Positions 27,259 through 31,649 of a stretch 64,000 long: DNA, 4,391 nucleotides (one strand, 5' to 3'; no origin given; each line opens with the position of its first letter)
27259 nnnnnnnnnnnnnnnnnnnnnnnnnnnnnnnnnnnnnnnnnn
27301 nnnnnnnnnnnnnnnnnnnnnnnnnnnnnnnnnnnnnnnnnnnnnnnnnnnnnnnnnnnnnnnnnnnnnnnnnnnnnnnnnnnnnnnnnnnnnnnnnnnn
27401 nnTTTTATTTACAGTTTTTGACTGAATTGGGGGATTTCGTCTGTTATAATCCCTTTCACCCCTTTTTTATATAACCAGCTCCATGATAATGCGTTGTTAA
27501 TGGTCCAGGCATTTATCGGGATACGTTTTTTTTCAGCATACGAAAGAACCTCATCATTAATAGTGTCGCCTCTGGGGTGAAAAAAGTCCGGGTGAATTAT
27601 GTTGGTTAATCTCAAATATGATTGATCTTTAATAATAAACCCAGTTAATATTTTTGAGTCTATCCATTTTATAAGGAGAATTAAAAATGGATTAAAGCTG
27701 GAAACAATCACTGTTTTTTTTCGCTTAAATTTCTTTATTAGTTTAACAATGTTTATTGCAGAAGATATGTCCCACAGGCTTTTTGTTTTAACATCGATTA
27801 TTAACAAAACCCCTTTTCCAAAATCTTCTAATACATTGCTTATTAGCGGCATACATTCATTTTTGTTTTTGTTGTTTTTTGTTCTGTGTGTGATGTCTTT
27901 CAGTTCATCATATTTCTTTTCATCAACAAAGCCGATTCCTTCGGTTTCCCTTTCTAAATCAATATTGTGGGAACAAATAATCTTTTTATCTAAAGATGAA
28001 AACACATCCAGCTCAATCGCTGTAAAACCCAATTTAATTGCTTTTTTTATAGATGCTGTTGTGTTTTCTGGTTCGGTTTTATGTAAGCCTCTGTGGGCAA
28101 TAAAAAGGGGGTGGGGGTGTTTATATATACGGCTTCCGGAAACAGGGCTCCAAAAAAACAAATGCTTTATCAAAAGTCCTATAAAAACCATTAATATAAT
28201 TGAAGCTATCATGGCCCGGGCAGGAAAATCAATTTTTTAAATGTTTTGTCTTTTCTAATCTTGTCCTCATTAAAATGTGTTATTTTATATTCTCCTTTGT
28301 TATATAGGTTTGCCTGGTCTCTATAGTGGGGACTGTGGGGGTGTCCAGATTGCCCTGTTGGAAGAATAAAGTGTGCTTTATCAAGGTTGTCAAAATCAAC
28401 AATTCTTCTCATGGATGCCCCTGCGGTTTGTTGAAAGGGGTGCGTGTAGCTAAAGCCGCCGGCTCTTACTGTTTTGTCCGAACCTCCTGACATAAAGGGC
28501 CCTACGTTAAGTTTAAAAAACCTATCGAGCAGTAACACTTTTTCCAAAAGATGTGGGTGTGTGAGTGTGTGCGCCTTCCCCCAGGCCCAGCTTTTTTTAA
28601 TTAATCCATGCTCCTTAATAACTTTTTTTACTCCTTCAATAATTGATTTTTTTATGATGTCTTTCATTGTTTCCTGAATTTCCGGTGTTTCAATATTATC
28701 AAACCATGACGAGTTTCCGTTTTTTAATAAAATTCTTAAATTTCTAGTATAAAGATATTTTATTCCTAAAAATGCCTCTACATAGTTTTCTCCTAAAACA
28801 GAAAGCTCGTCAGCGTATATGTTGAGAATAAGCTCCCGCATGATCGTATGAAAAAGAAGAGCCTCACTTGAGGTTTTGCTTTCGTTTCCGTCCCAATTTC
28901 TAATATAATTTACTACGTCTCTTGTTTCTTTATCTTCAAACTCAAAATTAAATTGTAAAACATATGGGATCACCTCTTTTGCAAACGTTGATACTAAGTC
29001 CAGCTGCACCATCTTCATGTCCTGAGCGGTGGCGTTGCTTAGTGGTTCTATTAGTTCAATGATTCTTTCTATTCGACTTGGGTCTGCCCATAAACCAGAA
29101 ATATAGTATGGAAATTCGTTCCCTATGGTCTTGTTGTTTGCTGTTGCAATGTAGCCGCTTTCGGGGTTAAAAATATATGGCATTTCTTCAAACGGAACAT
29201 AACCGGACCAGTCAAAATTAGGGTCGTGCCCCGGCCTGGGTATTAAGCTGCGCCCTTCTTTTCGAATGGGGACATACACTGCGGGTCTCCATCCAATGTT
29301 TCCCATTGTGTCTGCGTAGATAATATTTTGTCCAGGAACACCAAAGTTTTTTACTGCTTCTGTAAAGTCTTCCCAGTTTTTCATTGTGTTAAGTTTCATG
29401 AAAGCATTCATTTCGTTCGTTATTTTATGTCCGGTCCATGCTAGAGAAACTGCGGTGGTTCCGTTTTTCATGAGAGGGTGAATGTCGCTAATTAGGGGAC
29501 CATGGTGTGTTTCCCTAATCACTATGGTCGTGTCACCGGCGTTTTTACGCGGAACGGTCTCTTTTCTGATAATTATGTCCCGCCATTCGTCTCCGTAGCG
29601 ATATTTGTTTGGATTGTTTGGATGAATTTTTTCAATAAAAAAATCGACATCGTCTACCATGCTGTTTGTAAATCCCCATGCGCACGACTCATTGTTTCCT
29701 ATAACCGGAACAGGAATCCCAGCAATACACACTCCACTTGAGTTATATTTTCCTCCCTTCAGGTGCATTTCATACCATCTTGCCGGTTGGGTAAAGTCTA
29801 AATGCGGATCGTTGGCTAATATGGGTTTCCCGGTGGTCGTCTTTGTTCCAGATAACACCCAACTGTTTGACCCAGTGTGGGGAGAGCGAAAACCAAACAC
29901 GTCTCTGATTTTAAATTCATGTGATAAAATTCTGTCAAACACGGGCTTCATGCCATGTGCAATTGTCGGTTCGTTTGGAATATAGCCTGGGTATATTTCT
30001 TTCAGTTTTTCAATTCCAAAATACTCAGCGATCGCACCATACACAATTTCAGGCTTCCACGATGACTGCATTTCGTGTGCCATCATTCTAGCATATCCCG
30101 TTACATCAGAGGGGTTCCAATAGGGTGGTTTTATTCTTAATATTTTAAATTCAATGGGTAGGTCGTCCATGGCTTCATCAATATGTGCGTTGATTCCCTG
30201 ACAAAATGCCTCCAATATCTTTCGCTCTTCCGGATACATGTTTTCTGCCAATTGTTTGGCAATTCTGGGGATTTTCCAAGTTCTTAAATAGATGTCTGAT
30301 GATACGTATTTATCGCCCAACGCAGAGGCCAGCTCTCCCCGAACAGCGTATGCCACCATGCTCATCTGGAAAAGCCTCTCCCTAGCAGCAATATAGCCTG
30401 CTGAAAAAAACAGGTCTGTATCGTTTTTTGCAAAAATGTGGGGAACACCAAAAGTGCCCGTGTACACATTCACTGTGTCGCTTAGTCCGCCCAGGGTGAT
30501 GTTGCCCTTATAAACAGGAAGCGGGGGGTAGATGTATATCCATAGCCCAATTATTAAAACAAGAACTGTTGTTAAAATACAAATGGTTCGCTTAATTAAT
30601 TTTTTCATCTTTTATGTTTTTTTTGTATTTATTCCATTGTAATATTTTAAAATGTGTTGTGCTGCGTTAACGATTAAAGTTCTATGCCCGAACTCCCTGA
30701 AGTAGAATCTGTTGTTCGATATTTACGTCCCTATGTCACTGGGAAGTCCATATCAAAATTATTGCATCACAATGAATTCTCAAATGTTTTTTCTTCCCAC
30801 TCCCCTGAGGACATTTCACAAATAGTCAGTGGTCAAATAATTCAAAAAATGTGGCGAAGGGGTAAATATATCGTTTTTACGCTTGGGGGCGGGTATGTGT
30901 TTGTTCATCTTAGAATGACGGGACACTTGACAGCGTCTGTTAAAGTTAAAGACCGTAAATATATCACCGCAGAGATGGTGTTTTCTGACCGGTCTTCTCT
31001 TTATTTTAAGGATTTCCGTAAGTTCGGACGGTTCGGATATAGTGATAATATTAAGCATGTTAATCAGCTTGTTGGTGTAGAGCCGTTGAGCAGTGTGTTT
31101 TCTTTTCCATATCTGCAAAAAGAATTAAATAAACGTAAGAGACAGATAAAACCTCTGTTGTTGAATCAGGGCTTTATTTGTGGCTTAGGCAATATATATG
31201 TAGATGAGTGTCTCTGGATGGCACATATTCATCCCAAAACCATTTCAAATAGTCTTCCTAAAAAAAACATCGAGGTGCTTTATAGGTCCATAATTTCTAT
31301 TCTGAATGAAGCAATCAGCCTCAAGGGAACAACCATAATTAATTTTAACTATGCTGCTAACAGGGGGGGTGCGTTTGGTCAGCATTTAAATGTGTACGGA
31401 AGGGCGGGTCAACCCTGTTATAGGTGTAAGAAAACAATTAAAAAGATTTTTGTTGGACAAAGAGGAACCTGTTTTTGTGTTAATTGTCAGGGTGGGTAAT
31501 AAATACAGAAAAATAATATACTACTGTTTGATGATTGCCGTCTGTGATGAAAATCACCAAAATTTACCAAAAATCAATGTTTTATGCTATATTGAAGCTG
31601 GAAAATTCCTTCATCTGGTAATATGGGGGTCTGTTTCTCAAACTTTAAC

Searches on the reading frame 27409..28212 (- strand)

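Call 41: search_protein_families(library=pfam, proteins=[window:27409-28212:-], max_evalue=0.00001)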
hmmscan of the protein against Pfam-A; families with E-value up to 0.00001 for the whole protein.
window:27409-28212:- (267 aa): 1 family
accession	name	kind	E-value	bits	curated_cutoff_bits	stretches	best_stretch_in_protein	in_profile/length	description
PF03009.23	GDPD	-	2.5e-30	106.8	23.6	1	40-260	1-242/244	Glycerophosphoryl diester phosphodiesterase family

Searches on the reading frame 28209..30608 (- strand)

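Call 43: search_protein_families(library=pfam, proteins=[window:28209-30608:-], max_evalue=0.00001)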
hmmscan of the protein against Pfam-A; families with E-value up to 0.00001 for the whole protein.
window:28209-30608:- (799 aa): 1 family
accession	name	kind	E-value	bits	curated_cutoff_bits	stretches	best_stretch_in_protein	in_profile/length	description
PF01804.23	Penicil_amidase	-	5.4e-211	703.6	21.3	1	46-785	2-674/675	Penicillin amidase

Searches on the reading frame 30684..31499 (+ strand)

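Call 41: search_protein_families(library=pfam, proteins=[window:30684-31499:+], max_evalue=0.00001)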
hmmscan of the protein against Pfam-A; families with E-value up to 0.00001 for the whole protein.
window:30684-31499:+ (271 aa): 2 families
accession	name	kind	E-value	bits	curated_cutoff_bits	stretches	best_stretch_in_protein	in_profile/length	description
PF06831.19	H2TH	-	4.7e-28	97.5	34.7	1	131-218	2-89/93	Formamidopyrimidine-DNA glycosylase H2TH domain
PF01149.29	Fapy_DNA_glyco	-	5.2e-28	98.5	25.5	1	1-117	1-117/117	Formamidopyrimidine-DNA glycosylase N-terminal domain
